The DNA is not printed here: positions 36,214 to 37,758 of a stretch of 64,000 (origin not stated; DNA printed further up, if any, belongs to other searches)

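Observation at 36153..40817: SAM-I riboswitch plus terminator controlling a thrC-paralog/asd/ask/thrB operon: candidate O-phosphohomoserine route to methionine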

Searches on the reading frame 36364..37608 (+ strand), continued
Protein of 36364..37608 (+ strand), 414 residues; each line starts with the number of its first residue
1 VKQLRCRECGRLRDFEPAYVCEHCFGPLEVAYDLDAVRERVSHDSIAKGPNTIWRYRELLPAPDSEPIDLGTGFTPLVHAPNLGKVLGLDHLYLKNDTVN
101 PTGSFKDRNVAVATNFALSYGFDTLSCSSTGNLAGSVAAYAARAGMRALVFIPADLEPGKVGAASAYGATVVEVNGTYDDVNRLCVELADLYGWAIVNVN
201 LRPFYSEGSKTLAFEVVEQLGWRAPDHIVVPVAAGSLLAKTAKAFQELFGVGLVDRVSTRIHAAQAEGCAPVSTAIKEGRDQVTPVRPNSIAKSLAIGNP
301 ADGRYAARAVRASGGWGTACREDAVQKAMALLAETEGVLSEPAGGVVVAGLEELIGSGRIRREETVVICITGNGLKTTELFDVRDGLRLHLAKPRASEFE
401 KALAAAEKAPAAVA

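Call 67: find_homologous_proteins(query=P0285)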
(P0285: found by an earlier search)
Query P0285 (425 aa): 8000 proteins with E <= 0.001 among 8000 candidates; the best 120 are listed.
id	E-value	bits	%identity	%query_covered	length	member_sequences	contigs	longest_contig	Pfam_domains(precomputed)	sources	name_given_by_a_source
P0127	2.7e-271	917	97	100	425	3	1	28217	PF00291.32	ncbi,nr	ncbi:MAG TPA: threonine synthase [Micromonosporaceae bacterium]|nr:threonine synthase [Micromonospor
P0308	2.5e-246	835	89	100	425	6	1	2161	PF00291.32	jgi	jgi:threonine synthase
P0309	4.4e-246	834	88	100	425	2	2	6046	PF00291.32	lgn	-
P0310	5.1e-245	831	87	100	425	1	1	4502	PF00291.32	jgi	-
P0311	5.5e-245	831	87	100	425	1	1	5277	PF00291.32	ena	-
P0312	3.1e-243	825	87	100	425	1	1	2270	PF00291.32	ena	-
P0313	1.4e-242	823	87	100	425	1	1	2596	PF00291.32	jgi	-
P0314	2.7e-241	819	88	100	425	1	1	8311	PF00291.32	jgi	jgi:threonine synthase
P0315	1.1e-238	810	86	100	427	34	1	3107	PF00291.32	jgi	jgi:threonine synthase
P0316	4.0e-237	805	85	100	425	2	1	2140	PF00291.32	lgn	-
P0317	1.9e-233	793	85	100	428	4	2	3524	PF00291.32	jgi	jgi:threonine synthase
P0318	3.6e-228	775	81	100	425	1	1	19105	PF00291.32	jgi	jgi:threonine synthase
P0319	9.6e-227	771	81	100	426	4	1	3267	PF00291.32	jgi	jgi:threonine synthase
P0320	2.0e-225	766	82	100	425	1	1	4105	PF00291.32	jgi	jgi:threonine synthase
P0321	5.1e-225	765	81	100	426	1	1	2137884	PF00291.32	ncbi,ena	-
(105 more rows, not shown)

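Call 68: search_dna_similar(query=P0285, collection=plasmids, mode=protein, max_rows=15, max_evalue=1e-60)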
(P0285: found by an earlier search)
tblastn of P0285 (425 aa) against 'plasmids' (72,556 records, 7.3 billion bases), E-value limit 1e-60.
Records with a match: 1; places in all: 1; records where one place covers at least 80% of the query: 1.
Best place of each record, by identity: <60% 1.
By first word of the organism name: Nonomuraea 1.
By predicted mobility (MOB-suite, as given by PLSDB): non-mobilizable 1.
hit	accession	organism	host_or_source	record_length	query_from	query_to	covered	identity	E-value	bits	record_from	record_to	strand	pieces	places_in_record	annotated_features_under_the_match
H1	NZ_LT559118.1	Nonomuraea gerenzanensis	-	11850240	8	419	97%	56.9%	8e-126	408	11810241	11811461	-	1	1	none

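Call 69: get_annotated_region(hit=H1, flank=6000)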
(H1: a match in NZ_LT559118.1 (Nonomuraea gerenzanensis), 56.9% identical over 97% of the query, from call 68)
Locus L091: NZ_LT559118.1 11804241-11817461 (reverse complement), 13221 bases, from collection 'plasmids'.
description: Nonomuraea gerenzanensis isolate nono1 plasmid I, complete sequence
organism: Nonomuraea gerenzanensis (NCBI taxid 93944)
taxonomy: Bacteria; Actinomycetota; Actinomycetes; Streptosporangiales; Streptosporangiaceae; Nonomuraea; Nonomuraea gerenzanensis
host: -; source: -; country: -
typing (MOB-suite, as given by PLSDB): non-mobilizable
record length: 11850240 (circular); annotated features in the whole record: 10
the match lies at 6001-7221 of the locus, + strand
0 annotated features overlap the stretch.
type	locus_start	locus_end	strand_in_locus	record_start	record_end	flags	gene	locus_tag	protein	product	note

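Call 76: search_protein_families(library=pfam, proteins=[L010:11215-11700:-, L010:8840-9760:+, L012:11330-12079:+, L042:10737-11876:+], max_evalue=0.01)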
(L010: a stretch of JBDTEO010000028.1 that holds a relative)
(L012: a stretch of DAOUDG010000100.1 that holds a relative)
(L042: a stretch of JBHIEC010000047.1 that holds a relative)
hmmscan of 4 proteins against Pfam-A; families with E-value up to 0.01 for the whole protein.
L010:11215-11700:- (161 aa): 0 families

L010:8840-9760:+ (306 aa): 2 families
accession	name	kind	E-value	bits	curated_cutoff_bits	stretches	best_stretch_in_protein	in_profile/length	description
PF13365.12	Trypsin_2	-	1.8e-31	110.3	27.6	1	133-270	1-144/144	Trypsin-like peptidase domain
PF00089.32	Trypsin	-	2.1e-13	51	20.6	1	130-295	24-218/220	Trypsin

L012:11330-12079:+ (249 aa): 1 family
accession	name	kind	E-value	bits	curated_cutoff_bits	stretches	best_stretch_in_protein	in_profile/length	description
PF00156.33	Pribosyltran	-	4.6e-14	52.5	26.3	1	100-246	3-153/158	Phosphoribosyl transferase domain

L042:10737-11876:+ (379 aa): 0 families

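Call 77: search_protein_families(library=ncbifam, proteins=[L091:6001-7230:+, L008:8001-9302:+, P0285, L030:10001-11200:+, L035:5421-6629:+], max_evalue=1e-60)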
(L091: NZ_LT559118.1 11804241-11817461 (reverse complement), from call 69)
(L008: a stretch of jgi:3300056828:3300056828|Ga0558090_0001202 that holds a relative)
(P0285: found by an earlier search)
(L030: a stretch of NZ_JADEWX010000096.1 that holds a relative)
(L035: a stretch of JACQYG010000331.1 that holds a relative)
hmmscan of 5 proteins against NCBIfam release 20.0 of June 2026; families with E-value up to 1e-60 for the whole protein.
L091:6001-7230:+ (410 aa): 3 families
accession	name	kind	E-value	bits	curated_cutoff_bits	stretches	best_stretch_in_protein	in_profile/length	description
TIGR00260.1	thrC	equivalog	2.6e-80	270.1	167.1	1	55-385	1-339/340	threonine synthase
NF006050.0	PRK08197.1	equivalog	8.6e-78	261.9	303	1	9-388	8-388/406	threonine synthase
NF004170.0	PRK05638.1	equivalog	2.8e-61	207.4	421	1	10-385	2-359/442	threonine synthase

L008:8001-9302:+ (433 aa): 2 families
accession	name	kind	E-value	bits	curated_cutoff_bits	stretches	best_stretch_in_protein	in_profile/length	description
NF006050.0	PRK08197.1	equivalog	9.6e-87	291.4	303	1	14-401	6-394/406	threonine synthase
TIGR00260.1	thrC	equivalog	2.8e-82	276.6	167.1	1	66-393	1-340/340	threonine synthase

P0285 (425 aa): 2 families
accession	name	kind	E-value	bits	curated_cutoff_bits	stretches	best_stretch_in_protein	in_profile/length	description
NF006050.0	PRK08197.1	equivalog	7.8e-77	258.7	303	1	15-406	7-393/406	threonine synthase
TIGR00260.1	thrC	equivalog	1e-68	232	167.1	1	65-398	1-339/340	threonine synthase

L030:10001-11200:+ (400 aa): 2 families
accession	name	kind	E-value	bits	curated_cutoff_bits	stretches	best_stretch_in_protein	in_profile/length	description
TIGR00260.1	thrC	equivalog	6.8e-102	341.1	167.1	1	50-377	1-340/340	threonine synthase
NF006050.0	PRK08197.1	equivalog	5.3e-90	302.1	303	1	1-380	9-389/406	threonine synthase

L035:5421-6629:+ (403 aa): 3 families
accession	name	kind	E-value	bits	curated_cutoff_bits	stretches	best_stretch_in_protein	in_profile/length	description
NF006050.0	PRK08197.1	equivalog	1.7e-89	300.4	303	1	2-383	7-390/406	threonine synthase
TIGR00260.1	thrC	equivalog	1.3e-87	294.1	167.1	1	53-379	1-340/340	threonine synthase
NF004170.0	PRK05638.1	equivalog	5.7e-70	236.1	421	1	4-378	2-359/442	threonine synthase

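Call 80: find_encoding_contigs(protein=P0110, flank=10000, max_places=3)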
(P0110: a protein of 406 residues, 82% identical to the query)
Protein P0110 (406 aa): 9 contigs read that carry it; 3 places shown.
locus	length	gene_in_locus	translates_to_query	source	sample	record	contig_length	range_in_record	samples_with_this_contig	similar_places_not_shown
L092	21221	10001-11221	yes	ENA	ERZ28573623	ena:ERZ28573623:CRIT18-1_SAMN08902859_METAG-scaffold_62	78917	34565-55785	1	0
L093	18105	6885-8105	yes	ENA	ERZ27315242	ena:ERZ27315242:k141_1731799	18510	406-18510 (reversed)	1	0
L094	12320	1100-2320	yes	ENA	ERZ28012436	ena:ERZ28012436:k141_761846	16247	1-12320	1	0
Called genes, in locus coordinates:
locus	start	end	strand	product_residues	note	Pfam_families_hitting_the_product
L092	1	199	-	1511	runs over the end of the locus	PF00310:GATase_2, PF04898:Glu_syn_central, PF01070:FMN_dh (faint), PF01645:Glu_synthase, PF01493:GXGXG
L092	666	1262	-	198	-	PF00694:Aconitase_C, PF27512:LeuD (weak), PF27434:LeuD_C (weak)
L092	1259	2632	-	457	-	PF00330:Aconitase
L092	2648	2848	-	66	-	PF13556:HTH_30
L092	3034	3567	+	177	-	-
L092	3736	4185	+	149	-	-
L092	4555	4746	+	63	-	-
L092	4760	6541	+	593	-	PF02776:TPP_enzyme_N, PF00205:TPP_enzyme_M (weak), PF02775:TPP_enzyme_C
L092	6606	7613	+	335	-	PF02826:2-Hacid_dh_C (weak), PF03446:NAD_binding_2 (weak), PF03807:F420_oxidored (weak), PF07991:KARI_N, PF01450:KARI_C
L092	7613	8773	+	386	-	PF00682:HMGL-like, PF22617:HCS_D2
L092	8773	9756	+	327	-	PF01063:Aminotran_4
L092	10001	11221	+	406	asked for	PF00291:PALP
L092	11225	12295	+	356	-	PF01118:Semialdhyde_dh, PF02774:Semialdhyde_dhC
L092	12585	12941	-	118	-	-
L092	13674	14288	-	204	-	PF00117:GATase, PF07722:Peptidase_C26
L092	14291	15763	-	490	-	PF04715:, PF00425:Chorismate_bind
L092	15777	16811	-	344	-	PF03447:NAD_binding_3, PF00742:Homoserine_dh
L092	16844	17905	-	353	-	PF00180:Iso_dh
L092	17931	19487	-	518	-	PF05524:PEP-utilisers_N, PF00391:PEP-utilizers, PF02896:PEP-utilizers_C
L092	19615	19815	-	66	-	PF00381:PTS-HPr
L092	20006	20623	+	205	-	PF04309:G3P_antiterm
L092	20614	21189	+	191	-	PF04309:G3P_antiterm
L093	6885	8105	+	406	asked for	PF00291:PALP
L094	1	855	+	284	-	?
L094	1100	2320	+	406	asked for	PF00291:PALP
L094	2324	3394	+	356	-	PF01118:Semialdhyde_dh, PF02774:Semialdhyde_dhC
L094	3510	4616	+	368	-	PF00696:AA_kinase, PF01842:ACT (weak), PF22468:ACT_9, PF01842:ACT, PF13840:ACT_7, PF22468:ACT_9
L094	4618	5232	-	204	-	PF00117:GATase, PF07722:Peptidase_C26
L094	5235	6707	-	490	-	PF04715:, PF00425:Chorismate_bind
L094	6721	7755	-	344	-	PF03447:NAD_binding_3, PF00742:Homoserine_dh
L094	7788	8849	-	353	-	PF00180:Iso_dh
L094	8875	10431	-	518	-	PF05524:PEP-utilisers_N, PF00391:PEP-utilizers, PF02896:PEP-utilizers_C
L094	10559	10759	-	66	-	PF00381:PTS-HPr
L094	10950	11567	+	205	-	PF04309:G3P_antiterm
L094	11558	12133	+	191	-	PF04309:G3P_antiterm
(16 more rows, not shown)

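Call 81: find_encoding_contigs(protein=P0033, flank=10000, max_places=2)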
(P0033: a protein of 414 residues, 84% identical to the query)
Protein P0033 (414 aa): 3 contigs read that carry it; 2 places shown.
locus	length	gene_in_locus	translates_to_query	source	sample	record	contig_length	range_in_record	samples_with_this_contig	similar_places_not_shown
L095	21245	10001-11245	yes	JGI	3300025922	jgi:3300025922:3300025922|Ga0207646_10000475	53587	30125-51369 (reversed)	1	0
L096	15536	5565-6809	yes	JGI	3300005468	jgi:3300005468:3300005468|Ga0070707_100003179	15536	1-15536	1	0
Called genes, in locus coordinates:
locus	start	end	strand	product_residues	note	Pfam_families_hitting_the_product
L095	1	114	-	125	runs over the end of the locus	-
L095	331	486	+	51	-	-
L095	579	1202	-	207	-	PF00694:Aconitase_C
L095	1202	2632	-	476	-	PF00330:Aconitase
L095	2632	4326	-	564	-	PF07905:PucR, PF17853:GGDEF_2, PF13556:HTH_30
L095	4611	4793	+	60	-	-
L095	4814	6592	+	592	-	PF02776:TPP_enzyme_N, PF00205:TPP_enzyme_M (weak), PF02775:TPP_enzyme_C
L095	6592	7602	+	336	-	PF03446:NAD_binding_2 (weak), PF07991:KARI_N, PF01450:KARI_C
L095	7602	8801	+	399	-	PF00682:HMGL-like, PF22617:HCS_D2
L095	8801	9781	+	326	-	PF01063:Aminotran_4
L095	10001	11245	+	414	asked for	PF00291:PALP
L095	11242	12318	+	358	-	PF01118:Semialdhyde_dh, PF02774:Semialdhyde_dhC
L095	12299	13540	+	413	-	PF00696:AA_kinase, PF01842:ACT (weak), PF22468:ACT_9, PF13840:ACT_7, PF01842:ACT (weak), PF22468:ACT_9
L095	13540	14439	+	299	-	PF00288:GHMP_kinases_N, PF08544:GHMP_kinases_C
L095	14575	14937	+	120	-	-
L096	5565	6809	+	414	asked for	PF00291:PALP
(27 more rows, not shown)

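Call 95: predict_structure(alignment_id=A4)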
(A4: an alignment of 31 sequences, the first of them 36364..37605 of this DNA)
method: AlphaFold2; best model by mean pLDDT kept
length: 414 residues; sequences in the alignment: 31
mean_pLDDT: 84.5   pTM: 0.85
mean pLDDT of the five models: 84.5, 83.3, 80.4, 70.3, 65.9
residues with pLDDT >= 90: 185; 70-90: 178; 50-70: 39; < 50: 12
segments of 3 or more residues with pLDDT < 50: 373-378, 410-414
pLDDT, mean of each block of 10 residues (from residue 1): 85 85 85 92 94 91 87 86 97 84 75 91 87 82 92 72 79 85 85 82 79 93 95 78 94 93 89 88 78 63 83 93 93 85 89 97 94 49 70 92 76 38
secondary structure, 60 per line:
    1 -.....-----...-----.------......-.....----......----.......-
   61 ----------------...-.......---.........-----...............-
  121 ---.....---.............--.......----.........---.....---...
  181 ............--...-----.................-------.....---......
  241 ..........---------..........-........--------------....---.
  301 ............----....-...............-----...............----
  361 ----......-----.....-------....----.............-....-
elements in order: E2-6 E12-14 E27-32 H34-38 H43-48 H53-59 E77-79 H81-87 E91-96 H105-119 E124-128 H132-144 E147-153 H158-166 E170-174 H178-192 E195-197 H203-219 E227-231 H235-250 E260-266 H271-278 H293-296 H300-312 E317-320 H322-336 H342-356 E365-370 H376-380 E388-391 H396-408 H410-413

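Call 97: fold_search(model_id=the predicted structure, library=pdb)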
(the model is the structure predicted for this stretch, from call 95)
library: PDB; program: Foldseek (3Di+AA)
matches with E <= 10: 1598; with E <= 0.001: 519
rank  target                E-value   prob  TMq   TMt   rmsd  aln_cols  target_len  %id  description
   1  6cgq_A                1.5e-26  1.00  0.68  0.82   5.1       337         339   36  Threonine synthase from Bacillus subtilis ATCC 6633 with PLP and PLP-Ala (released 2019-02-27)
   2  6nmx_D                3.5e-26  1.00  0.69  0.82  11.6       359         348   34  Threonine synthase from Bacillus subtilis ATCC 6633 with PLP and APPA (released 2019-03-13)
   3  6cgq_B                5.0e-26  1.00  0.69  0.82   2.8       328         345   38  Threonine synthase from Bacillus subtilis ATCC 6633 with PLP and PLP-Ala (released 2019-02-27)
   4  2c2b_C                6.3e-26  1.00  0.82  0.77  12.9       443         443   25  Crystallographic structure of Arabidopsis thaliana Threonine synthase complexed with pyridoxal phosphate and S-adenosy (released 2005-11-28)
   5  2zsj_A                8.8e-26  1.00  0.69  0.81  12.7       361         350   36  Crystal structure of threonine synthase from Aquifex aeolicus VF5 (released 2008-10-21)
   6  6nmx_B                1.3e-25  1.00  0.68  0.80   5.0       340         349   36  Threonine synthase from Bacillus subtilis ATCC 6633 with PLP and APPA (released 2019-03-13)
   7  3aey_B                1.9e-25  1.00  0.70  0.82  12.3       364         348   37  Apo form of threonine synthase from Thermus thermophilus HB8 (released 2010-11-17)
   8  2d1f_A                2.1e-25  1.00  0.70  0.83   5.1       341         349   38  Structure of Mycobacterium tuberculosis threonine synthase (released 2006-09-05)
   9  2c2b_A                3.0e-25  1.00  0.82  0.77  12.9       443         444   24  Crystallographic structure of Arabidopsis thaliana Threonine synthase complexed with pyridoxal phosphate and S-adenosy (released 2005-11-28)
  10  1uin_B                4.5e-25  1.00  0.69  0.82  12.6       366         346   37  Crystal Structure of Threonine Synthase from Thermus Thermophilus HB8, Trigonal Crystal Form (released 2003-11-18)
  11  1uin_A                5.0e-25  1.00  0.69  0.81  12.3       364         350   38  Crystal Structure of Threonine Synthase from Thermus Thermophilus HB8, Trigonal Crystal Form (released 2003-11-18)
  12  2zsj_D                7.1e-25  1.00  0.68  0.80   3.1       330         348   38  Crystal structure of threonine synthase from Aquifex aeolicus VF5 (released 2008-10-21)
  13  6nmx_A                9.5e-25  1.00  0.69  0.81   5.0       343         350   36  Threonine synthase from Bacillus subtilis ATCC 6633 with PLP and APPA (released 2019-03-13)
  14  1uim_A                1.8e-24  1.00  0.69  0.81  12.7       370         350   37  Crystal Structure of Threonine Synthase from Thermus Thermophilus HB8, Orthorhombic Crystal Form (released 2003-11-18)
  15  1v7c_A                1.9e-24  1.00  0.70  0.81  11.2       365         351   39  Crystal structure of threonine synthase from thermus thermophilus hb8 in complex with a substrate analogue (released 2003-12-30)
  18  9k3c                  1.6e-21  1.00  0.80  0.77   3.7       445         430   18  Crystal Structure of CapA2 from Alistipes finegoldii in complex with PLP cofactor (released 2025-10-22)
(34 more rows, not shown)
